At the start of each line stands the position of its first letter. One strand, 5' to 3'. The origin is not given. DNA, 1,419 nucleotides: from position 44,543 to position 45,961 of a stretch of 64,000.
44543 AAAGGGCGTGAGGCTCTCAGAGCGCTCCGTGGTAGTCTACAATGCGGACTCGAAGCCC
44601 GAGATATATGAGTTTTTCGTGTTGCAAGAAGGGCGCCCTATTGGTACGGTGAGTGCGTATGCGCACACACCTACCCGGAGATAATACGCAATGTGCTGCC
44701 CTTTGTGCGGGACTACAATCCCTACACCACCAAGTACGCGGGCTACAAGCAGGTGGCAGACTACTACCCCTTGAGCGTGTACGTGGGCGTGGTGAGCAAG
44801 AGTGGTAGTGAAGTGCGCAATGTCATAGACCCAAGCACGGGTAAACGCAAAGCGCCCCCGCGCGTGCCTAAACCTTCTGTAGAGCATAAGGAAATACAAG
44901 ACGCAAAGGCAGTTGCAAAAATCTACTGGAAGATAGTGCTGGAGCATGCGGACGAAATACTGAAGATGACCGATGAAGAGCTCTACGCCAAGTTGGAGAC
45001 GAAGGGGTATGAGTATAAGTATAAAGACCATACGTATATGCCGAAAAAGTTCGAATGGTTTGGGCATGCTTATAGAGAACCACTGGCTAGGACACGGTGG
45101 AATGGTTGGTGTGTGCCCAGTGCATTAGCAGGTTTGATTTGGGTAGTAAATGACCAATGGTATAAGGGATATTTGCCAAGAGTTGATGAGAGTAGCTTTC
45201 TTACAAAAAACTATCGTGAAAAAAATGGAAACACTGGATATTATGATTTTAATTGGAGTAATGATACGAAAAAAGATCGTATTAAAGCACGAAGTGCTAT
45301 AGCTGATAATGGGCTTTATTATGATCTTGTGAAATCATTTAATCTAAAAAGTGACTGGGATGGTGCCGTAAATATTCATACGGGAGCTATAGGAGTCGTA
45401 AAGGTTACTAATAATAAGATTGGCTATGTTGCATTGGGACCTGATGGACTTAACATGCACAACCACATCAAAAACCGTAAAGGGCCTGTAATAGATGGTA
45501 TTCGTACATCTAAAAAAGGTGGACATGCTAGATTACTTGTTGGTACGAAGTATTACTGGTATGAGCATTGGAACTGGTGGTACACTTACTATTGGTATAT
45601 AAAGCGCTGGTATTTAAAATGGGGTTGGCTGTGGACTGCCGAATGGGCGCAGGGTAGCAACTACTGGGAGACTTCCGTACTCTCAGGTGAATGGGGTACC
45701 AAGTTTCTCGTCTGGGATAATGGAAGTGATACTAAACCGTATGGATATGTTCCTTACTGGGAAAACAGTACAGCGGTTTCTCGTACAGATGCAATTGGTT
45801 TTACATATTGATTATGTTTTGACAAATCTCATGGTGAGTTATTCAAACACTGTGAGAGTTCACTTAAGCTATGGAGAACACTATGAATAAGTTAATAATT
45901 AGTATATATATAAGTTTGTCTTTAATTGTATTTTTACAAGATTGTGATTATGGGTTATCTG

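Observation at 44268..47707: Cysteine-protease cassette: staphopain/streptopain-like enzyme with an extreme Trp/Tyr tail, an orphan copy of that tail, and two lipoprotein paralogs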

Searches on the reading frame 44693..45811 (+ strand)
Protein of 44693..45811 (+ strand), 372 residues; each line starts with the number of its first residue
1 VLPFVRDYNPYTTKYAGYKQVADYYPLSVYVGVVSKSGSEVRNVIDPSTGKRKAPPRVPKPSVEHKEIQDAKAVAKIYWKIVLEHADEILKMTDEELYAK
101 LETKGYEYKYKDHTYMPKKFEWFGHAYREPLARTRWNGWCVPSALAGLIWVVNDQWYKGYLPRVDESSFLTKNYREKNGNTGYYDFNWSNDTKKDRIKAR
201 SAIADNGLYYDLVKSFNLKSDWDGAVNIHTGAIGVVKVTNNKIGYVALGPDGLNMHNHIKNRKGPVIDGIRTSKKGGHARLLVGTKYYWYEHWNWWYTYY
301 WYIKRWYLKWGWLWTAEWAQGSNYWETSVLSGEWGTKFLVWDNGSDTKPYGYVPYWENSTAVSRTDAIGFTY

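Call 3: search_protein_families(library=pfam, proteins=[window:44693-45811:+], max_evalue=1)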
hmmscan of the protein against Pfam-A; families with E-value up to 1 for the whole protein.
window:44693-45811:+ (372 aa): 2 families
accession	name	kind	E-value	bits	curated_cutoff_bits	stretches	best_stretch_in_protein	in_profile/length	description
PF02002.24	TFIIE_alpha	-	0.11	12.8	22.9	1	66-104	61-99/105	TFIIE alpha subunit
PF14056.11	DUF4250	-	0.56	10.7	27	0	90-112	30-52/55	Domain of unknown function (DUF4250)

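Call 4: search_protein_families(library=ncbifam, proteins=[window:44693-45811:+], max_evalue=1)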
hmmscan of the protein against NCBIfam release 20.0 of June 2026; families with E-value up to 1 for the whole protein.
window:44693-45811:+ (372 aa): 0 families

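Call 5: search_solved_structures(query=window:44693-45811:+, max_evalue=10, show_alignments=3)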
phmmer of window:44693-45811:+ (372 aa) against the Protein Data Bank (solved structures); distinct sequences matched with E-value up to 10: 0.

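Call 6: find_homologous_proteins(query=window:44693-45811:+, max_evalue=0.01)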
Query window:44693-45811:+ (372 aa): 5 proteins with E <= 0.01 among 2413 candidates.
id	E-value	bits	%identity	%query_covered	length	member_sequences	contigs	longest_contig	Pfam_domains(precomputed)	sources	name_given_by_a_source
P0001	3.3e-260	881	100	100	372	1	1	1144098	-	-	-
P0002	1.2e-109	385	56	100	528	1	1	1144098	-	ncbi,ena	-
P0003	2.0e-90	322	58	68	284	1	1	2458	-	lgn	-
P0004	1.9e-74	269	39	100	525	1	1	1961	-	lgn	-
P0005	2.1e-54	203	75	33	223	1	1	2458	-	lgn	-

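Call 8: find_encoding_contigs(protein=P0002, flank=10000, max_places=4)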
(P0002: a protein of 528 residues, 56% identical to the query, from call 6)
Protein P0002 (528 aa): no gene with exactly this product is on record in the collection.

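Call 9: find_encoding_contigs(protein=P0004, flank=10000, max_places=4)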
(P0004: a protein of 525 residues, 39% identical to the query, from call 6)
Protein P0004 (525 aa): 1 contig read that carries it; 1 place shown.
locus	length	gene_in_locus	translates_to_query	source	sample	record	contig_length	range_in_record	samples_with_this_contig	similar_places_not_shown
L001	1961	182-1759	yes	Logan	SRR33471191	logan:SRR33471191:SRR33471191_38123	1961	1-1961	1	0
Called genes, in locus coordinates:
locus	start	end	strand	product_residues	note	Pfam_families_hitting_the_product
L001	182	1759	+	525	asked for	-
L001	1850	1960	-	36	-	?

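Call 10: find_encoding_contigs(protein=P0003, flank=10000, max_places=4)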
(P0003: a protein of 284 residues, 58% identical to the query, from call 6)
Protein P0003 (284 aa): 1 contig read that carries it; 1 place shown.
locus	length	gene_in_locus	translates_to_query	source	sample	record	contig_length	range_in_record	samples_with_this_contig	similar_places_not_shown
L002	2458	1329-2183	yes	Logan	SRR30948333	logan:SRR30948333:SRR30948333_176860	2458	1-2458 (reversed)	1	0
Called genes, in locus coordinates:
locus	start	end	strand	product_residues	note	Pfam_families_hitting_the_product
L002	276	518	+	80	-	-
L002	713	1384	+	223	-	-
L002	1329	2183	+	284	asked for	-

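Call 26: find_related_loci(query=A2, collection=genome_contigs, flank=10000)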
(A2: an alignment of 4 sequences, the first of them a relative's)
Query A2 (528 aa) in genome_contigs; peptide patterns used: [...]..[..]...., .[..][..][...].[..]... (x = any residue, [..] = any of these).
416 stretches matched a pattern, but none encodes a relative of the query by tblastn (E <= 1e-3).

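Call 32: predict_structure(alignment_id=A2)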
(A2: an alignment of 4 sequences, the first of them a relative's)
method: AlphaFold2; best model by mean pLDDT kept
length: 528 residues; sequences in the alignment: 4
mean_pLDDT: 32.5   pTM: 0.19
mean pLDDT of the five models: 32.5, 32.3, 31.1, 29.7, 28.6
residues with pLDDT >= 90: 0; 70-90: 0; 50-70: 2; < 50: 526
segments of 3 or more residues with pLDDT < 50: 1-17, 19-127, 129-528
pLDDT, mean of each block of 10 residues (from residue 1): 38 46 37 34 40 35 41 38 42 39 42 37 45 40 27 24 28 28 29 37 35 29 32 32 32 24 23 22 24 28 31 29 35 34 31 33 35 32 34 30 33 34 28 35 31 33 29 23 24 34 28 30 25
secondary structure, 60 per line:
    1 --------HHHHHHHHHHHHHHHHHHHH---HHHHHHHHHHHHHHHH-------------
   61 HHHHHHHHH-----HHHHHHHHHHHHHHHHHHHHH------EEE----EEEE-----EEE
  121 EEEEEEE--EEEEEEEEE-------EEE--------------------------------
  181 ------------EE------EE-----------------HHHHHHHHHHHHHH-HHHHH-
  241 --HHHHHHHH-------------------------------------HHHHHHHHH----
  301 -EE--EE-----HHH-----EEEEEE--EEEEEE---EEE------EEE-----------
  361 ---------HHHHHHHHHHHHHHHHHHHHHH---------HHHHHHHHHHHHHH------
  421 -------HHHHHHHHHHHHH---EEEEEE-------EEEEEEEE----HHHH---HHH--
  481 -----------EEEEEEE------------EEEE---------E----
elements in order: H9-28 H32-47 H61-69 H75-95 E102-104 E109-112 E118-127 E130-138 E146-148 H220-233 H235-239 H243-250 H288-296 E321-326 E329-334 E338-340 E347-349 H370-391 H401-414 H428-440 E444-449 E457-464 H469-472 E492-498 E511-514

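Call 33: search_solved_structures(query=A2, max_evalue=10, show_alignments=3)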
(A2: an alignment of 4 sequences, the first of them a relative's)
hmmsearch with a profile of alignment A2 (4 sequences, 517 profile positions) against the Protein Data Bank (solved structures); distinct sequences matched with E-value up to 10: 1.
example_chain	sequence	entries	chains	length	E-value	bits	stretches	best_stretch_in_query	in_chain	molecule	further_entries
4ysj_A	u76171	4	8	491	1.3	10.6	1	365-435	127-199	Calmodulin-like domain protein kinase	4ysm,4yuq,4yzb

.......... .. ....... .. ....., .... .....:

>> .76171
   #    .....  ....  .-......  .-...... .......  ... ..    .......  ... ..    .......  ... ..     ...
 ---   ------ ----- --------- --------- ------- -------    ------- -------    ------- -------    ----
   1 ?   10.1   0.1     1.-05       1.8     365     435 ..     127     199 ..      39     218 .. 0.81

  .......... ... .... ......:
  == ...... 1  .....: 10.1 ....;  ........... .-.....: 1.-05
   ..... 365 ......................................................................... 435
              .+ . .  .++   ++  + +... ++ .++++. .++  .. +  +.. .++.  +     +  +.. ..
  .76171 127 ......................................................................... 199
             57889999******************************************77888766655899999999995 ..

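Call 38: search_protein_representatives(alignment_id=A2)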
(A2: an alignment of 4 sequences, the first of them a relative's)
Query: 4 sequences, 517 profile positions. Proteins with E-value up to 0.001 (for the whole library): 185; up to 1e-10: 95; up to 1e-30: 25. The best 150 are listed.
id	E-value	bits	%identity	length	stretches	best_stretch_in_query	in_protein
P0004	2.5e-271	917.0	-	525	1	1-517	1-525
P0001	7.7e-208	707.6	-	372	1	143-517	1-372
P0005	2.1e-105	369.5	-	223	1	46-261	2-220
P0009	3.0e-51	190.9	-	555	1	13-504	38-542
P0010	3.3e-47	177.6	-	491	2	9-212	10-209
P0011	3.7e-47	177.4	-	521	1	14-501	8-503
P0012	6.7e-47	176.5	-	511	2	48-211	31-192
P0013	4.7e-45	170.4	-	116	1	401-517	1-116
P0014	1.0e-43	166.0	-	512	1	39-502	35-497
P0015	5.7e-41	157.0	-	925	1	32-517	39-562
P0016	1.7e-40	155.4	-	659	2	13-197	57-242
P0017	3.5e-40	154.4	-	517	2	47-213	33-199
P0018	4.1e-40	154.1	-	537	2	26-195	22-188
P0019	1.4e-39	152.3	-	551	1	47-507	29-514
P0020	2.6e-38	148.2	-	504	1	56-503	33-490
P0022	1.9e-35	138.7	-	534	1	41-359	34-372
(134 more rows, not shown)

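Call 40: search_protein_families(library=pfam, alignment_id=A4, max_evalue=0.1)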
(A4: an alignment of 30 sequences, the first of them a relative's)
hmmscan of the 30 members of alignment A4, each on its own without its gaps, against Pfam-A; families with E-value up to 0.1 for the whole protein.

A. member 1, P0002 (528 aa): 0 families

B. families by the number of members that match (of 30 scanned): 11 families
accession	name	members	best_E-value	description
PF00754.31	F5_F8_type_C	1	0.00015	F5/8 type C domain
PF20541.3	DUF6756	1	0.00086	Family of unknown function (DUF6756)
PF21252.2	Glyco_hydro_109_C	1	0.01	Glycosyl hydrolase 109, C-terminal domain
PF04361.18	DUF494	1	0.013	Protein of unknown function (DUF494)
PF16311.10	TMEM100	1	0.036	Transmembrane protein 100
PF02142.27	MGS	1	0.052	MGS-like domain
PF17924.6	TetR_C_19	1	0.057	Tetracyclin repressor-like, C-terminal domain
PF24843.1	DUF7720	1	0.061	Family of unknown function (DUF7720)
PF23370.1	Vp20_capsid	1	0.075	Capsid protein Vp20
PF09706.15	Cas_CXXC_CXXC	1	0.075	CRISPR-associated protein (Cas_CXXC_CXXC)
PF06863.17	DUF1254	1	0.079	Protein of unknown function (DUF1254)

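Call 41: search_solved_structures(query=A4, max_evalue=10, show_alignments=4)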
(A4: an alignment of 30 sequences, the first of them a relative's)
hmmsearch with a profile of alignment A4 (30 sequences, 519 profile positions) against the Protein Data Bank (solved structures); distinct sequences matched with E-value up to 10: 35.
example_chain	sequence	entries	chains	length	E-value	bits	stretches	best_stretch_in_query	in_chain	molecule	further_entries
9n2y_A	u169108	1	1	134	0.0095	17.9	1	161-207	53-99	LM1843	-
7xao_A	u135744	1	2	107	0.044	15.7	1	289-314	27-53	Thioredoxin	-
5xe8_A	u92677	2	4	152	0.16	13.8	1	294-347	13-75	Putative ABC transporter, ATP-binding protein ComA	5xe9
3k8u_A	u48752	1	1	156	0.18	13.7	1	294-347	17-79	Putative ABC transporter, ATP-binding protein ComA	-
4xhm_A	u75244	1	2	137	0.22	13.3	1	243-315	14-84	Thioredoxin (Trx-3)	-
4knd_A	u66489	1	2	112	0.28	13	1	289-313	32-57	Thioredoxin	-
8fjg_A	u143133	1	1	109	0.31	12.9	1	168-259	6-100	H12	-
8qpd_A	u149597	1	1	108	0.32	12.8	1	288-353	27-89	Thioredoxin M-type, chloroplastic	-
2puk_C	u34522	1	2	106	0.33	12.8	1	288-321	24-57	Thioredoxin M-type, chloroplast (TRX-M)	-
4wfc_A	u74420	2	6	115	0.43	12.4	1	204-259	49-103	Exosome complex exonuclease RRP6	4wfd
6bus_1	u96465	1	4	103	0.46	12.3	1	440-493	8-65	Regulatory protein E2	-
1dbd_A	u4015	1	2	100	0.51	12.2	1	440-493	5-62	REGULATORY PROTEIN E2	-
4ulx_A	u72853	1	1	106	0.65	11.8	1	289-314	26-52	LPBCA-L89K THIOREDOXIN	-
2ynx_A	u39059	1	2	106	0.7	11.7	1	281-315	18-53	LACA THIOREDOXIN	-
2yj7_A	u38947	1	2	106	0.72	11.7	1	289-313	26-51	LPBCA THIOREDOXIN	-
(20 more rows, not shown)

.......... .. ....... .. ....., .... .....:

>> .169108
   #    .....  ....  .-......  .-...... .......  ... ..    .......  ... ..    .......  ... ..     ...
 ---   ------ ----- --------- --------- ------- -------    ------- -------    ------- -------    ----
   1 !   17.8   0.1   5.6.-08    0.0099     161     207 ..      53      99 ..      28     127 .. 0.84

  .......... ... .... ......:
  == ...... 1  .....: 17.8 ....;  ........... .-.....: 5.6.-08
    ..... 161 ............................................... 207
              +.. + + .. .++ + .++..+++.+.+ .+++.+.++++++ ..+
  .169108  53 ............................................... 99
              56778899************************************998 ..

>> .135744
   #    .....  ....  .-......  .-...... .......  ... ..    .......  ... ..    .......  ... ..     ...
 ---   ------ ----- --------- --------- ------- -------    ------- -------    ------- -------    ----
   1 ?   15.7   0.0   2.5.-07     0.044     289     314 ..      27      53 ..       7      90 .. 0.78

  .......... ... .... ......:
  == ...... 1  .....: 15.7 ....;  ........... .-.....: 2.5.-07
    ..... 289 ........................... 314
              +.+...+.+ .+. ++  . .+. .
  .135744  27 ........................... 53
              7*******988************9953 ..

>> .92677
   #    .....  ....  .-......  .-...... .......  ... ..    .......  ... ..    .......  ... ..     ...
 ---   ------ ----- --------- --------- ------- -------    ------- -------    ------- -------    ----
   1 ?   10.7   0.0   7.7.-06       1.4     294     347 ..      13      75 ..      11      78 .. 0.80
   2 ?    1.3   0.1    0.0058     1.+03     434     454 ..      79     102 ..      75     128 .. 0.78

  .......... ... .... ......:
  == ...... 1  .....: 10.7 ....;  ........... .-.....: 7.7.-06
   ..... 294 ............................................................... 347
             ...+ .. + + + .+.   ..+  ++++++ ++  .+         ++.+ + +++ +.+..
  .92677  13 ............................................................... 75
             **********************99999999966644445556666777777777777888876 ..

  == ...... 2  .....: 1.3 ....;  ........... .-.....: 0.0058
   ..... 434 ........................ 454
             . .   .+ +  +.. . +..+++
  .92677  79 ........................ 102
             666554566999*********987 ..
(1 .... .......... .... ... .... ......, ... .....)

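Call 42: find_homologous_proteins(query=A4, max_evalue=0.001)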
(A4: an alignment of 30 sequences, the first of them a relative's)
Query A4 (30 sequences) (528 aa, profile of the alignment): 5 proteins with E <= 0.001 among 8000 candidates.
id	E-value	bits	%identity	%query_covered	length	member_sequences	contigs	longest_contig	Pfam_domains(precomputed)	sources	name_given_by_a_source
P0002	1.6e-131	458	100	100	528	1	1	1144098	-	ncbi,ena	-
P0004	5.4e-108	380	38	95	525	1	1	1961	-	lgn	-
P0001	1.7e-80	289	55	72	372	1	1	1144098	-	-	-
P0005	3.9e-62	229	75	44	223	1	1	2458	-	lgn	-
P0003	1.4e-49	187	47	49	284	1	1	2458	-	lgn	-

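Call 45: list_cluster_members(proteins=[P0002, P0008, P0009, P0011, P0015])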
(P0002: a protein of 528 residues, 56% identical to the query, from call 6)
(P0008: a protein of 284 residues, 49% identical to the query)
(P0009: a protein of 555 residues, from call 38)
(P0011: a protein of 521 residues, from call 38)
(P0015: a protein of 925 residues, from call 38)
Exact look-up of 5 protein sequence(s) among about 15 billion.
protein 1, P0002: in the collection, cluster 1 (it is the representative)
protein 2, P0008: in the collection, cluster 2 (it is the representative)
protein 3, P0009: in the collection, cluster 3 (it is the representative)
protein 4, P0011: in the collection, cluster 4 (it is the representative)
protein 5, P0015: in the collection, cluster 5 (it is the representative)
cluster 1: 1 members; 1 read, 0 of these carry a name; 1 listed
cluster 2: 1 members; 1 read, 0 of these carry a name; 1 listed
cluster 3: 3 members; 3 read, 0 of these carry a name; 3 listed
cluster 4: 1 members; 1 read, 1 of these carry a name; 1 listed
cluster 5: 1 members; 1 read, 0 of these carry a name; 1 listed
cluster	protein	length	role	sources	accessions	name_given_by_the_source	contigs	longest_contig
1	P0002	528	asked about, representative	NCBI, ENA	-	-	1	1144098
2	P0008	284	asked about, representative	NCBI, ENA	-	-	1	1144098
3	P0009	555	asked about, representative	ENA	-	-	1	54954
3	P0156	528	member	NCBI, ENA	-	-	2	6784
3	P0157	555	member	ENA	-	-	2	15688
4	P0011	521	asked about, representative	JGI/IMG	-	hypothetical protein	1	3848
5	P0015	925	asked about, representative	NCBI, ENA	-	-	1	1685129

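Call 47: find_encoding_contigs(protein=P0009, flank=6000, max_places=3)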
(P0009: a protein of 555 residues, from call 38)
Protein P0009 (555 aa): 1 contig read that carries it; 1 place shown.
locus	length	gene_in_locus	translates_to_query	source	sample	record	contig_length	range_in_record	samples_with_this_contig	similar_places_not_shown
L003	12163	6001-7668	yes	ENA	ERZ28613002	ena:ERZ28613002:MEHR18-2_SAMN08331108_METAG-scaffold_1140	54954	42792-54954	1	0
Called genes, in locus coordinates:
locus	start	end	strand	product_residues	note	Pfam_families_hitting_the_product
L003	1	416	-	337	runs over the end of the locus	PF00535:Glycos_transf_2, PF10111:Glyco_tranf_2_2, PF13506:Glyco_transf_21 (faint), PF13641:Glyco_tranf_2_3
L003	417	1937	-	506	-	PF01943:Polysacc_synt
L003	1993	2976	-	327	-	-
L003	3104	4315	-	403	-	PF04932:Wzy_C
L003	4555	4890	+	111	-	PF01035:DNA_binding_1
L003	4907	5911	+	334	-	PF01073:3Beta_HSD, PF01370:Epimerase, PF02719:Polysacc_synt_2, PF05368:NmrA (weak), PF07993:NAD_binding_4, PF08659:KR (weak), PF13460:NAD_binding_10, PF16363:GDP_Man_Dehyd, +1 more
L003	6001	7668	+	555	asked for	-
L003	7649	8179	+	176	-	-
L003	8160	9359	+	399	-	PF03415:Peptidase_C11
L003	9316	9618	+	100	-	-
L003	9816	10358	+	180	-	-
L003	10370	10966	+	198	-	-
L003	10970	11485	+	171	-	-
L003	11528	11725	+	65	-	-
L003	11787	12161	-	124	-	?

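Call 48: find_encoding_contigs(protein=P0015, flank=6000, max_places=3)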
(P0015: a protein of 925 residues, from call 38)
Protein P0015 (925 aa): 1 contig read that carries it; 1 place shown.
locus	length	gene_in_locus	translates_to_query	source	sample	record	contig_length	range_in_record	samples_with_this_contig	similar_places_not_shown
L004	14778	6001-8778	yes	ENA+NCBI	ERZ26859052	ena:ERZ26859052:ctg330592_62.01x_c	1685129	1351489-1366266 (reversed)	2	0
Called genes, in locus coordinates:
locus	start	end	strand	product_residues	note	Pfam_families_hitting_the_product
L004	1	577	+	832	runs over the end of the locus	PF07244:POTRA, PF01103:Omp85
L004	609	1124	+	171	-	PF03938:OmpH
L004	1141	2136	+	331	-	PF25084:LbH_EIF2B (weak), PF14602:Hexapep_2 (faint), PF25087:GMPPB_C (weak), PF00132:Hexapep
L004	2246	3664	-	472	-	PF03951:Gln-synt_N, PF00120:Gln-synt_C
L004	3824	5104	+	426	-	PF00709:Adenylsucc_synt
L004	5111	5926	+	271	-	PF02673:BacA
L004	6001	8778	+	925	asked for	-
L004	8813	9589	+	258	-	-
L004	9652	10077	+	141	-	-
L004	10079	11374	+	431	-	PF03415:Peptidase_C11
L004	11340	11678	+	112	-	-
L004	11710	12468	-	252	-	PF03883:H2O2_YaaD, PF21818:DUF6884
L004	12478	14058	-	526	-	PF00682:HMGL-like, PF22617:HCS_D2, PF08502:LeuA_dimer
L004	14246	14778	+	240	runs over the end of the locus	PF00902:TatC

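Call 50: predict_structure(alignment_id=A5)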
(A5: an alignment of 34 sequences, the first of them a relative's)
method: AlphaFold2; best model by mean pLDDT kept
length: 372 residues; sequences in the alignment: 34
mean_pLDDT: 77.7   pTM: 0.63
mean pLDDT of the five models: 77.7, 76.0, 75.8, 74.0, 70.5
residues with pLDDT >= 90: 178; 70-90: 57; 50-70: 92; < 50: 45
segments of 3 or more residues with pLDDT < 50: 1-6, 59-61, 102-104, 297-325
pLDDT, mean of each block of 10 residues (from residue 1): 48 58 56 60 69 59 58 69 74 65 62 94 95 95 96 92 97 94 83 82 96 80 75 95 97 96 96 86 94 55 41 39 49 84 95 95 95 91
secondary structure, 60 per line:
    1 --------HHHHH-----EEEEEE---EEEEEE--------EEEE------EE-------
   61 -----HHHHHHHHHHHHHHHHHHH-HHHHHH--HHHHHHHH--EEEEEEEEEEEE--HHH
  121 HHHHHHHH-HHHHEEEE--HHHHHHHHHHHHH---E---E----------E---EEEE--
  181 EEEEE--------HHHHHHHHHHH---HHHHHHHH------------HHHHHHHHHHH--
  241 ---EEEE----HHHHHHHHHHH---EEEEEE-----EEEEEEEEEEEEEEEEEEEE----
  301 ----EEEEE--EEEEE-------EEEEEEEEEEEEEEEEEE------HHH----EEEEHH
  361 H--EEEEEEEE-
elements in order: H9-13 E19-24 E28-33 E42-45 H66-84 H86-91 H94-101 E104-115 H118-128 H130-133 E134-137 H140-152 E175-178 E181-185 H194-204 H208-215 H228-238 E244-247 H252-262 E266-271 E277-296 E305-309 E312-316 E324-341 E355-358 E364-371
